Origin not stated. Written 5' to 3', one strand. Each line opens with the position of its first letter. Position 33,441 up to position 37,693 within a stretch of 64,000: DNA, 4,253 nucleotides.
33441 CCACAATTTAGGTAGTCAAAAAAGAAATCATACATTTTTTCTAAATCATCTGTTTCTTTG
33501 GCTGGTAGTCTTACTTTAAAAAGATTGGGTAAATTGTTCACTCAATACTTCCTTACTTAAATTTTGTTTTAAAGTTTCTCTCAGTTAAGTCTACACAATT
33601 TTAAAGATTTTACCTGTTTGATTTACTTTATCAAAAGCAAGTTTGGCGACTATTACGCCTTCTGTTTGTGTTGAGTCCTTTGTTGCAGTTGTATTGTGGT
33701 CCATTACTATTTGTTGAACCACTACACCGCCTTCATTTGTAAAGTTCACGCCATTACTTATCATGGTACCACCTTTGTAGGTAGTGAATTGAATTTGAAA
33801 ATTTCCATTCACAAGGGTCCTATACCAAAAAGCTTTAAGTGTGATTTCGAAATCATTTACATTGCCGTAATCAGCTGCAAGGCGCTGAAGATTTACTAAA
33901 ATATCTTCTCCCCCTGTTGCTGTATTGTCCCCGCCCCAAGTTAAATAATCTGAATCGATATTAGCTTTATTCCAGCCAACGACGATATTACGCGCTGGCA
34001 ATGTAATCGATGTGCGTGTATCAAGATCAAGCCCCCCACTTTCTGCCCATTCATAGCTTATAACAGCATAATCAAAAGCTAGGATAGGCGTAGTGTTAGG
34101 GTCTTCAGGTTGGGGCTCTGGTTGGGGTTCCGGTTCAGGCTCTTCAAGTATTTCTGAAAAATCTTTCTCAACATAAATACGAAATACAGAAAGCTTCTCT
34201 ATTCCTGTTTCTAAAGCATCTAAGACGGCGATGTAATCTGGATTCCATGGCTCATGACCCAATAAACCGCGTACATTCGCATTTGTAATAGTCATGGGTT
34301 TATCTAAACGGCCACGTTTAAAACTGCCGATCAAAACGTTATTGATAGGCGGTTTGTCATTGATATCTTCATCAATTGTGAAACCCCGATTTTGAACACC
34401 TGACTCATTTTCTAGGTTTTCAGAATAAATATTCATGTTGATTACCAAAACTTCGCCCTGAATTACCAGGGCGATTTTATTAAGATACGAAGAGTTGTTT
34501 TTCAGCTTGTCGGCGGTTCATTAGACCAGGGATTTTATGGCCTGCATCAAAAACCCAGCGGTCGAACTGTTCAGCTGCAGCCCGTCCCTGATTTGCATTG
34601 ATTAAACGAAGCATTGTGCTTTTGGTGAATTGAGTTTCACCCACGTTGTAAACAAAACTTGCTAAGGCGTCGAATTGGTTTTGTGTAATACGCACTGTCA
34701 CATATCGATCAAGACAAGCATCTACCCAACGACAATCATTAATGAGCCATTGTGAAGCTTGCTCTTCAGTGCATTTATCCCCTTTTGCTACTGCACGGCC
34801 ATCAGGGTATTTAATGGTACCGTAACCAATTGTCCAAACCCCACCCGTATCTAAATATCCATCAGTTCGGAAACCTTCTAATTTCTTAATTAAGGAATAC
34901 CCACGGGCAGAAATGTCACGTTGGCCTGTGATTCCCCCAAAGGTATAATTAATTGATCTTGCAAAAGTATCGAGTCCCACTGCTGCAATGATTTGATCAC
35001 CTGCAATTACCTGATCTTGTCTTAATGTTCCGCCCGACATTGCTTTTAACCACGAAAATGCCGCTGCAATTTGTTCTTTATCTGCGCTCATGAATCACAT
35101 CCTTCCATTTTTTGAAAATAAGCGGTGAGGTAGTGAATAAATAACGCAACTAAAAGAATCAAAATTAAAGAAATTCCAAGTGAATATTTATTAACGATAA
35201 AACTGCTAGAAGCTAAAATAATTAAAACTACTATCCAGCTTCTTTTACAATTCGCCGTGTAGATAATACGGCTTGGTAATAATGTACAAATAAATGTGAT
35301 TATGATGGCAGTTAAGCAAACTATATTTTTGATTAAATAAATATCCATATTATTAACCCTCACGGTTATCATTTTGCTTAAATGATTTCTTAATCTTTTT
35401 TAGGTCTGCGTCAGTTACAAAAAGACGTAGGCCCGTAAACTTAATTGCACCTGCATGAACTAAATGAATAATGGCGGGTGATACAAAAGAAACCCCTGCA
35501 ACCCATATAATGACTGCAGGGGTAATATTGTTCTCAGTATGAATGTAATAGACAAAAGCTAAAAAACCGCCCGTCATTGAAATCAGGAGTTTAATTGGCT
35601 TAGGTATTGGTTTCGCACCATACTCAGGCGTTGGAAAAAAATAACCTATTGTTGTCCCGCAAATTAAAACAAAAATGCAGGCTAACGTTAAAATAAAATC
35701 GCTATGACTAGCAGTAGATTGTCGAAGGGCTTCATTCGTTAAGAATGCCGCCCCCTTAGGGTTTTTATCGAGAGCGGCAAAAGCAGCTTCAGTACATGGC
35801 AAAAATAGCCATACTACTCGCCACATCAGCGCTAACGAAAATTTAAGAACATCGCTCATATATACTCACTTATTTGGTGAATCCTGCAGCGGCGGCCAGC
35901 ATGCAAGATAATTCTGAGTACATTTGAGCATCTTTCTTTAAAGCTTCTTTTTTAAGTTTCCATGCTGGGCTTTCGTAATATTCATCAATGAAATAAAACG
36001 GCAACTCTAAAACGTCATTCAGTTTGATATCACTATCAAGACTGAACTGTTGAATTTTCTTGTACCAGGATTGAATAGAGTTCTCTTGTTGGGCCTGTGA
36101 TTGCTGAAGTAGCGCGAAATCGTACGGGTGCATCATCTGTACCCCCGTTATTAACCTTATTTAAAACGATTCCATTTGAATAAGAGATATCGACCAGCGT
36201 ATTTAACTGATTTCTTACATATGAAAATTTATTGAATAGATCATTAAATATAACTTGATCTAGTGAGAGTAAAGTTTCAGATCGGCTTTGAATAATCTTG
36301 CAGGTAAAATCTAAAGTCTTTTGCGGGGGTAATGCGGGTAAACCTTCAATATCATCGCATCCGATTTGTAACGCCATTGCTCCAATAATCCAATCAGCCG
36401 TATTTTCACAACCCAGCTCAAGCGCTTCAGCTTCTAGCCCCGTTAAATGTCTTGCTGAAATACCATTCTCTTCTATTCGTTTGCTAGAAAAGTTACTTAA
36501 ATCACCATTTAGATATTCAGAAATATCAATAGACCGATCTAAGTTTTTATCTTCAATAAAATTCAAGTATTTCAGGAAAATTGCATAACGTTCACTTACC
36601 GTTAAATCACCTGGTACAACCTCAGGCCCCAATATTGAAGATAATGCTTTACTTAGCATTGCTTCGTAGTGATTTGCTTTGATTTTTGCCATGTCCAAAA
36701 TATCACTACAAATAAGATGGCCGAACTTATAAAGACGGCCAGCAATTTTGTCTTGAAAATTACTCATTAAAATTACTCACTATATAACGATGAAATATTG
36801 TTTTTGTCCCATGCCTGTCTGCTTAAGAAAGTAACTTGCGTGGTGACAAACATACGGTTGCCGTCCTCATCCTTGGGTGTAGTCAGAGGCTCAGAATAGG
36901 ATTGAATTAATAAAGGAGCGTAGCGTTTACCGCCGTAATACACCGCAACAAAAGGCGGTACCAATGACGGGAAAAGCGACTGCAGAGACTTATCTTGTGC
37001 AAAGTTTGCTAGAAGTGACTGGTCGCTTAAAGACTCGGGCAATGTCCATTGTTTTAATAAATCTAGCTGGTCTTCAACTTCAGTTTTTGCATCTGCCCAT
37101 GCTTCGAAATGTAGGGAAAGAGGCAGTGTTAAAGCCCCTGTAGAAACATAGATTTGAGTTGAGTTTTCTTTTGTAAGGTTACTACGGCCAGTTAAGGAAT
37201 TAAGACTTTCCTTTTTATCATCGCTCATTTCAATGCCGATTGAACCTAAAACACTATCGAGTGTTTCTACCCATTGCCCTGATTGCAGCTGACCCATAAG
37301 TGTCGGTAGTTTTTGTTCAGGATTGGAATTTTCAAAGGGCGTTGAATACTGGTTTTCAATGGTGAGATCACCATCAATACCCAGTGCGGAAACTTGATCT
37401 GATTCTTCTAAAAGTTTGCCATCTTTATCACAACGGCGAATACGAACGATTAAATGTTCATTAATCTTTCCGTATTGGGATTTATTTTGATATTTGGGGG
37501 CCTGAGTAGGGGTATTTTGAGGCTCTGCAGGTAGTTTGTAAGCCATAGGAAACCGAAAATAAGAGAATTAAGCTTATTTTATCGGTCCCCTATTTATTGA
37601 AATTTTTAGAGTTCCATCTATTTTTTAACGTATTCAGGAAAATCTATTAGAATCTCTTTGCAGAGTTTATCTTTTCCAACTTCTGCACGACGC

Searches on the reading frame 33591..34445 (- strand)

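Call 21: search_protein_families(library=phrogs, proteins=[window:33591-34445:-], max_evalue=0.001)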
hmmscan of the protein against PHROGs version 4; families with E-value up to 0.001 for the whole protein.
window:33591-34445:- (284 aa): 3 families
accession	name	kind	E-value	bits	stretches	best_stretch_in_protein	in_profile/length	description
phrog_24956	-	unknown function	7.4e-150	498.7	1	4-284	1-279/279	-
phrog_14345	-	unknown function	8.2e-28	99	1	11-91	8-88/332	-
phrog_5283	-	unknown function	8e-20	72.1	1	15-93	11-90/516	-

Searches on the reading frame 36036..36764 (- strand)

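Call 21: search_protein_families(library=phrogs, proteins=[window:36036-36764:-], max_evalue=0.001)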
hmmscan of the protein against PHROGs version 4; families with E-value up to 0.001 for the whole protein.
window:36036-36764:- (242 aa): 1 family
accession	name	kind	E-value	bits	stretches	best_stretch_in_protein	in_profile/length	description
phrog_6830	-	unknown function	5.8e-88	295.7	1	4-238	6-241/241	-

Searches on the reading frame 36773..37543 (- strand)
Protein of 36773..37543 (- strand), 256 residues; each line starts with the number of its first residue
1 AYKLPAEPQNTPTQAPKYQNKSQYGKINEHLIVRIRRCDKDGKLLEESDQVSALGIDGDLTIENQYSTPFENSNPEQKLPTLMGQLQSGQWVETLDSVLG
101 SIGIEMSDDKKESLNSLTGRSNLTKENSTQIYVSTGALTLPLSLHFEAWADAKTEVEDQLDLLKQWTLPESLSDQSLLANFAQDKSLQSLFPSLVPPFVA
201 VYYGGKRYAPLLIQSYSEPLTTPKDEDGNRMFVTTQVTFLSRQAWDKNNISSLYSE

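Call 21: search_protein_families(library=phrogs, proteins=[window:36773-37543:-], max_evalue=0.001)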
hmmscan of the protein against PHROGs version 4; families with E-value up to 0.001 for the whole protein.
window:36773-37543:- (256 aa): 1 family
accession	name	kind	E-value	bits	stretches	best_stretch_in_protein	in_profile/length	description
phrog_1114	-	head and packaging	7.3e-72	242.5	1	13-255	4-227/229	PmgG-like head morphogenesis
